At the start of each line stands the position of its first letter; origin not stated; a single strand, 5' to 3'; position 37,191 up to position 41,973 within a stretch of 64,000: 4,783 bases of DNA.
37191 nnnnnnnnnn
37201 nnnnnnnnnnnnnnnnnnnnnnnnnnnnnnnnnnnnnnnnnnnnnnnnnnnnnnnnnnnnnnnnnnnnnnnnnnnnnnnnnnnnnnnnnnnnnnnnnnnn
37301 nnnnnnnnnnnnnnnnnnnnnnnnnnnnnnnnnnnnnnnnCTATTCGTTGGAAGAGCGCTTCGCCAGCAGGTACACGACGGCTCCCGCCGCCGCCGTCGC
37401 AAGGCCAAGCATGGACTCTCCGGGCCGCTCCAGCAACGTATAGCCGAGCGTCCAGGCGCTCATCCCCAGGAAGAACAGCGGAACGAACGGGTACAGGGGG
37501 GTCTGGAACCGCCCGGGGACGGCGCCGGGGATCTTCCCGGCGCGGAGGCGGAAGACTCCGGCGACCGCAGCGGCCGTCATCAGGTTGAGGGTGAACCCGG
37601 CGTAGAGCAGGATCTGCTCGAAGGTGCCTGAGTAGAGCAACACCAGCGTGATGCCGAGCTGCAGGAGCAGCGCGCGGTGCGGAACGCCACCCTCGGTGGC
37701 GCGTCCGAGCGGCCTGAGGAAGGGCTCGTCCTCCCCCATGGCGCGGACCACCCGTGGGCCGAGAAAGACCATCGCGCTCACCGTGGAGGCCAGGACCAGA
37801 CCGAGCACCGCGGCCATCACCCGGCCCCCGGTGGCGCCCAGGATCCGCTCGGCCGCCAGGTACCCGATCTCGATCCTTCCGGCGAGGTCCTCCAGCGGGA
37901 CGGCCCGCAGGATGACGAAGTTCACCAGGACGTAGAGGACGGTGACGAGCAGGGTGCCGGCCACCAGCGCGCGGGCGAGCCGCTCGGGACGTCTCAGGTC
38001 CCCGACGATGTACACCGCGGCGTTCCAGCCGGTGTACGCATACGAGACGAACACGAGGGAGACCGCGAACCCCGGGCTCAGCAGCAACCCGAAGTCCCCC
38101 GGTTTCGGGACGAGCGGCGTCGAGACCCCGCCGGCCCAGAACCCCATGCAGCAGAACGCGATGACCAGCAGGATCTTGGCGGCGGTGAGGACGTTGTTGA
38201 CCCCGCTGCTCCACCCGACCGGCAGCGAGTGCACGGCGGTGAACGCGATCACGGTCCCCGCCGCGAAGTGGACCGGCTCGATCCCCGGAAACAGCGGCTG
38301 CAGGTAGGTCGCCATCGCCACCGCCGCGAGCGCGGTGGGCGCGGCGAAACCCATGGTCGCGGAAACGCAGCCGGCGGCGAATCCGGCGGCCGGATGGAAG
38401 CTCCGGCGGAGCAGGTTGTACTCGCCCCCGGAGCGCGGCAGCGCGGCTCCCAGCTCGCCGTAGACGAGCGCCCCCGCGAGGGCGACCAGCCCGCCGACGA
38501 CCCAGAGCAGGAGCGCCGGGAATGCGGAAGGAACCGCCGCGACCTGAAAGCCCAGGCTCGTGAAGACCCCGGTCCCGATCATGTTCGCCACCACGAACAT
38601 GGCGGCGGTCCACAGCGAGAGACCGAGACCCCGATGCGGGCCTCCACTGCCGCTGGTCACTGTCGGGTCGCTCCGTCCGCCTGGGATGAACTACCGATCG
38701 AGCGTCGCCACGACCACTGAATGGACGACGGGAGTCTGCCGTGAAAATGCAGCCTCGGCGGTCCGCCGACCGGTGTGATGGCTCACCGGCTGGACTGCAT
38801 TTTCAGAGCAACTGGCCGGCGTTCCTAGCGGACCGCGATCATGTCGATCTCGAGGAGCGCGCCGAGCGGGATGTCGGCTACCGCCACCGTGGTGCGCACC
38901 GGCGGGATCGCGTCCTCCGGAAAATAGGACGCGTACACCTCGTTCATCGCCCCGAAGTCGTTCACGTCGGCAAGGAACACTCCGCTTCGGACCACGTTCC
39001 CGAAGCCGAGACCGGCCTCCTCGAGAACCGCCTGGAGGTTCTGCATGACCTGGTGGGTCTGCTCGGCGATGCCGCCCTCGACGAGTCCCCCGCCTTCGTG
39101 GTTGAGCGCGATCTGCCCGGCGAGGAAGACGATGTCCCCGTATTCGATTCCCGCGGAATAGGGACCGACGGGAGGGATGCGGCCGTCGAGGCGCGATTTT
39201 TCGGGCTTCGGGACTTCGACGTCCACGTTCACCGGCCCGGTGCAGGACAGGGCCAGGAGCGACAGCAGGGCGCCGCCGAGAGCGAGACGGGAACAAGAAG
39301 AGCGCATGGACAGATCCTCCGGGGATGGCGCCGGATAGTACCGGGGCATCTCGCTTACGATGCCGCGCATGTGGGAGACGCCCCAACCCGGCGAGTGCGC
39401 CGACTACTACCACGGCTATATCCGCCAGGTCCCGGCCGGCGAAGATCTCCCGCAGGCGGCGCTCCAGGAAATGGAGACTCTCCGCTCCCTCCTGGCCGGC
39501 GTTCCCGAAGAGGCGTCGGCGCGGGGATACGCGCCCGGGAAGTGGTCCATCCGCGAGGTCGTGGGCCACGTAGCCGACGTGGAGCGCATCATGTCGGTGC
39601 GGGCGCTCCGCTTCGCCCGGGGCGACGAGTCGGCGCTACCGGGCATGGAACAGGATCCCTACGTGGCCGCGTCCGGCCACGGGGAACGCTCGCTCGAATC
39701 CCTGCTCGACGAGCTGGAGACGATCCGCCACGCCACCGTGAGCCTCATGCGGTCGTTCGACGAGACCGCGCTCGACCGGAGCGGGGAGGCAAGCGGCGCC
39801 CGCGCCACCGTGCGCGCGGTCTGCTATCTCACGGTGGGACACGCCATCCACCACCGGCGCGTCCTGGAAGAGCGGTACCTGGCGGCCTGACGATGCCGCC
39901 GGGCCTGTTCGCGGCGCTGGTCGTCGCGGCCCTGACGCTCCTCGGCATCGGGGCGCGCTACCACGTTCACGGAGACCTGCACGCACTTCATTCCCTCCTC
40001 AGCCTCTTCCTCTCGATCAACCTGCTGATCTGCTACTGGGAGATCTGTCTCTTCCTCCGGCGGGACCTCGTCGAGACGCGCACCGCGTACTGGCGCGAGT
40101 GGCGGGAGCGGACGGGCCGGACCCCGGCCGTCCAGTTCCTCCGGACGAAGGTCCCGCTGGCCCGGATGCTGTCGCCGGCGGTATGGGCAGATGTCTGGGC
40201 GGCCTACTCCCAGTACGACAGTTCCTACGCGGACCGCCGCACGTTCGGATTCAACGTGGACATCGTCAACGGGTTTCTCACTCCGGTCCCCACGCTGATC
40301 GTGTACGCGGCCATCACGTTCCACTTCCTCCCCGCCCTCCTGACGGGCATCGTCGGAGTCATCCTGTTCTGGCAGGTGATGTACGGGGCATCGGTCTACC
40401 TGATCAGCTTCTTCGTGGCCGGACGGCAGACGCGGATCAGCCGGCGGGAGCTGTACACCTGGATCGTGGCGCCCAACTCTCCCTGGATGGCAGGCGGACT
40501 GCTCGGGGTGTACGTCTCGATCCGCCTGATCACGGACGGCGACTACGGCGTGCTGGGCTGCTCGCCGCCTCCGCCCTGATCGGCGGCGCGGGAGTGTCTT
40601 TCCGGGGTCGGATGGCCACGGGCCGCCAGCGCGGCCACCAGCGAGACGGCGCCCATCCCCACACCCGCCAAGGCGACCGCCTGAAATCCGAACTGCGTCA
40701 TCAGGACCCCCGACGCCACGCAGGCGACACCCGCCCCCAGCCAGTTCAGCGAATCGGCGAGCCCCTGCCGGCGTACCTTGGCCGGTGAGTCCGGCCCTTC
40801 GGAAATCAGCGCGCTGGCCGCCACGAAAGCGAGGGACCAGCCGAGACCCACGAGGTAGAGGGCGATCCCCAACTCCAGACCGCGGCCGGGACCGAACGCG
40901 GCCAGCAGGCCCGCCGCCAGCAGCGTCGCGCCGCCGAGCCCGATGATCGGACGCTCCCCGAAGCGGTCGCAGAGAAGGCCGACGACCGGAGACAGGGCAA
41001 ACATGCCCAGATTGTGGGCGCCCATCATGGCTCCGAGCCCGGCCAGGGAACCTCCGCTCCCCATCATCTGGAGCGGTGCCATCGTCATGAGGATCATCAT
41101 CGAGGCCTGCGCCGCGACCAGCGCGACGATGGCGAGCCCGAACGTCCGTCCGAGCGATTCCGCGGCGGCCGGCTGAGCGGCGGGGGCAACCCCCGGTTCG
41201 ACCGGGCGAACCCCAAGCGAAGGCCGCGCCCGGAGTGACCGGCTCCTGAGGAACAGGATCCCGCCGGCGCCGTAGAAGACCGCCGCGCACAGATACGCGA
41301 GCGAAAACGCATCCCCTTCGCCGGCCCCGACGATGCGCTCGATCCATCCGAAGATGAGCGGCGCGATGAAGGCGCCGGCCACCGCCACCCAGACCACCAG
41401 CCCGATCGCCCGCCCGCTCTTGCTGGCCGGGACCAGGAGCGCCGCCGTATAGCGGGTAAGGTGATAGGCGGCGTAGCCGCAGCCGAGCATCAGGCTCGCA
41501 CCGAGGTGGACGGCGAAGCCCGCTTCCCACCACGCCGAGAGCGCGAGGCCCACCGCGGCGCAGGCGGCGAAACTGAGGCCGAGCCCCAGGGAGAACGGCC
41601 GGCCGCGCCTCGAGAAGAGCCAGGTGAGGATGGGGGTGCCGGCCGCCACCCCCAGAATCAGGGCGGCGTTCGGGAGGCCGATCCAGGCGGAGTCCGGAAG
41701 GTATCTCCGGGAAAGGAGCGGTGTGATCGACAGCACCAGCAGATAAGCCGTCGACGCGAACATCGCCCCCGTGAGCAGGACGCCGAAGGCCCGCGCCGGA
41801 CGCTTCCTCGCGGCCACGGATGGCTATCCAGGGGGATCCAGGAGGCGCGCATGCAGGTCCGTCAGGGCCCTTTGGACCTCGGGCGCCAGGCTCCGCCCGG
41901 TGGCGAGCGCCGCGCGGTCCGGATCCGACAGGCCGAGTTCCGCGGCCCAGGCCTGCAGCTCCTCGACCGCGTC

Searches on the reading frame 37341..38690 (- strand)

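Call 8: search_protein_families(library=pfam, proteins=[window:37341-38690:-], max_evalue=0.0001)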
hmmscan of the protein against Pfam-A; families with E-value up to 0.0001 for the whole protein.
window:37341-38690:- (449 aa): 2 families
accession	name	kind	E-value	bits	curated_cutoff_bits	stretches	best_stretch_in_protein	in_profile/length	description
PF13520.12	AA_permease_2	-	5.7e-44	151.1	27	1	24-407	1-397/427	Amino acid permease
PF00324.27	AA_permease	-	2e-26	93.1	24.6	1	30-373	3-365/470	Amino acid permease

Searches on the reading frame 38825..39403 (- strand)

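Call 8: search_protein_families(library=pfam, proteins=[window:38825-39403:-], max_evalue=0.0001)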
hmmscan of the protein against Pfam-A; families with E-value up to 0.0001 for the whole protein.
window:38825-39403:- (192 aa): 1 family
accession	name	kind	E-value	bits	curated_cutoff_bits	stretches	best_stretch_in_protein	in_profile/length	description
PF01042.26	Ribonuc_L-PSP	-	5.4e-36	123.7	27.3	1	76-191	5-120/121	Endoribonuclease L-PSP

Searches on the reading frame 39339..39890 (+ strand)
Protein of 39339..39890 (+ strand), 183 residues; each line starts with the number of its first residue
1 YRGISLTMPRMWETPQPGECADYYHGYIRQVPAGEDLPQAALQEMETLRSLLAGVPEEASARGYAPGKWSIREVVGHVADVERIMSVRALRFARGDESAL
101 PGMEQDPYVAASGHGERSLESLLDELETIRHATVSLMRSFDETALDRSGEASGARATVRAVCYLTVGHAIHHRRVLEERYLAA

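Call 8: search_protein_families(library=pfam, proteins=[window:39339-39890:+], max_evalue=0.0001)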
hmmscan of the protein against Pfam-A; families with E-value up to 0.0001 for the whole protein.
window:39339-39890:+ (183 aa): 3 families
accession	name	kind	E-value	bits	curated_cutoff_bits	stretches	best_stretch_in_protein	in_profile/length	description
PF12867.12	DinB_2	-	6.1e-17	62.7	24.8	1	46-175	7-127/128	DinB superfamily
PF04978.18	MST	-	2.6e-07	31.6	27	1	43-172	8-136/149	Mycothiol-S-transferase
PF11716.13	MDMPI_N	-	1.6e-06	29.3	24.2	1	43-158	3-121/140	Mycothiol maleylpyruvate isomerase N-terminal domain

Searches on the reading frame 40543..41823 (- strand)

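Call 8: search_protein_families(library=pfam, proteins=[window:40543-41823:-], max_evalue=0.0001)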
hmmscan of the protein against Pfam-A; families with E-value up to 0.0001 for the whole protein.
window:40543-41823:- (426 aa): 1 family
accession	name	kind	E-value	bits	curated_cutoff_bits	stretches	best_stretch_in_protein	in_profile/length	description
PF07690.21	MFS_1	-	1.7e-29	103.3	33.4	2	17-342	2-321/347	Major Facilitator Superfamily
